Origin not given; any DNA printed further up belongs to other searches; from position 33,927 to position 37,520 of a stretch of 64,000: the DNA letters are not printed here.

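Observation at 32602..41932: Five-gene translationally coupled DabA operon with four antiporter-like subunits instead of the canonical dabA-dabB pair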

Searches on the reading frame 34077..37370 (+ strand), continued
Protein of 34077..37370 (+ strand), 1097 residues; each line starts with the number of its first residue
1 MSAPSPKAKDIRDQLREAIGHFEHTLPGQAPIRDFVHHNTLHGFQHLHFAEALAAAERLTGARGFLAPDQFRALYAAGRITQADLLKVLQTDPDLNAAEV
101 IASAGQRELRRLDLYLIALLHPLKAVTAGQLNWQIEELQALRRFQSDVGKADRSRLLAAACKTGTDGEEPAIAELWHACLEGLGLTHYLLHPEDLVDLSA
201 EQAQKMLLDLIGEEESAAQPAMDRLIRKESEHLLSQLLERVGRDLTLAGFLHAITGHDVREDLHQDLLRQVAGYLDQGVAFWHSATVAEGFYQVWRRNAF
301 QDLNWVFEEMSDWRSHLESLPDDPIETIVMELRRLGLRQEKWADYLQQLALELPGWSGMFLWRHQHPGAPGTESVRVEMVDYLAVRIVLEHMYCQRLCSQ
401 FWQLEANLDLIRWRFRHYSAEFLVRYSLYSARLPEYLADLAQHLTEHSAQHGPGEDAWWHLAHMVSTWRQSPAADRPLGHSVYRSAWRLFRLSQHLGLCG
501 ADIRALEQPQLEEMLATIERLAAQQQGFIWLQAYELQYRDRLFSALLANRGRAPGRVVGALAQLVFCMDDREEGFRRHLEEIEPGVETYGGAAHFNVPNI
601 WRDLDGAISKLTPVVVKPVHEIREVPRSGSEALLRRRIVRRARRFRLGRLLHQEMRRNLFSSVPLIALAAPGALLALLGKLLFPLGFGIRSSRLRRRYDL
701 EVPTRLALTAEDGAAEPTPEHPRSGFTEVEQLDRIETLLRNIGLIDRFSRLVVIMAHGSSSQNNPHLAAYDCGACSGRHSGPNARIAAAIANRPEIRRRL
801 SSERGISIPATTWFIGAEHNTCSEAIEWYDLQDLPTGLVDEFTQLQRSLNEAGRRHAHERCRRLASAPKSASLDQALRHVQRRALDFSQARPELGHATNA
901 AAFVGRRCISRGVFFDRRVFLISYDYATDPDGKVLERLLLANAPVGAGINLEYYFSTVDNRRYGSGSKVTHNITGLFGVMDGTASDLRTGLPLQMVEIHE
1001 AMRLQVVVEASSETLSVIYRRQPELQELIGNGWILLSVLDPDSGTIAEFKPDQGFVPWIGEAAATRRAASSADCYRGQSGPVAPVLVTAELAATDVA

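Call 112: fold_search(model_id=the predicted structure, library=pdb)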
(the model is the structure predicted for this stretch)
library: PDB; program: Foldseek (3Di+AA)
matches with E <= 10: 142; with E <= 0.001: 1
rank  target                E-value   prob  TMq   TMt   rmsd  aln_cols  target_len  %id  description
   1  2fgy_A                8.5e-04  0.99  0.13  0.24  12.8       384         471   16  Beta Carbonic Anhydrase from the Carboxysomal Shell of Halothiobacillus neapolitanus (CsoSCA) (released 2006-01-17)
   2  9i60_C                3.0e-01  0.05  0.06  0.10  30.6       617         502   10  Transient activated state of BetP (released 2026-02-18)
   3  8zw8_A                3.3e-01  0.08  0.08  0.13  29.6       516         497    9  Cryo-EM structure of trimethylamine transporter TmaT (released 2024-11-06)
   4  7coi_B                4.5e-01  0.20  0.06  0.21  19.8       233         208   13  Crystal structure of the b-carbonic anhydrase CafA of the fungal pathogen Aspergillus fumigatus (released 2020-10-14)
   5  4dji_A                4.7e-01  0.04  0.06  0.10  27.9       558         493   13  Structure of glutamate-GABA antiporter GadC (released 2012-03-14)
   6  3u44_A                5.3e-01  0.05  0.08  0.08  25.5       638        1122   10  Crystal structure of AddAB-DNA complex (released 2012-03-21)
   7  6s4u_B                7.1e-01  0.09  0.05  0.14  23.2       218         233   13  LXRbeta ligand binding domain in comlpex with small molecule inhibitors (released 2019-11-27)
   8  7pub_DC               8.5e-01  0.04  0.06  0.06  21.1       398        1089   12  Late assembly intermediate of the Trypanosoma brucei mitoribosomal small subunit (released 2022-05-04)
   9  5m8k                  8.5e-01  0.03  0.06  0.10  29.6       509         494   12  Crystal structure of Eremococcus coleocola manganese transporter mutant E129Q (released 2017-01-11)
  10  5m87                  9.6e-01  0.02  0.05  0.09  29.0       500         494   12  Crystal structure of Eremococcus coleocola manganese transporter (released 2017-01-11)
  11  5f15                  1.0e+00  0.02  0.06  0.09  25.6       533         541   12  Crystal Structure of ArnT from Cupriavidus metallidurans bound to Undecaprenyl phosphate (released 2016-02-17)
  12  6s4u_C                1.2e+00  0.04  0.06  0.13  23.8       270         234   15  LXRbeta ligand binding domain in comlpex with small molecule inhibitors (released 2019-11-27)
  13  3rrp_A                1.3e+00  0.02  0.05  0.09  36.5       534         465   11  Crystal structure of fumarate hydratase Fum from Mycobacterium abscessus with malate bound (released 2011-05-11)
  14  8jni_A                1.3e+00  0.02  0.05  0.08  28.9       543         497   12  Structure of AE2 in complex with PIP2 (released 2024-02-07)
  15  6k9m_A                1.4e+00  0.04  0.05  0.14  23.8       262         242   19  Human LXR-beta in complex with an agonist (released 2020-06-17)
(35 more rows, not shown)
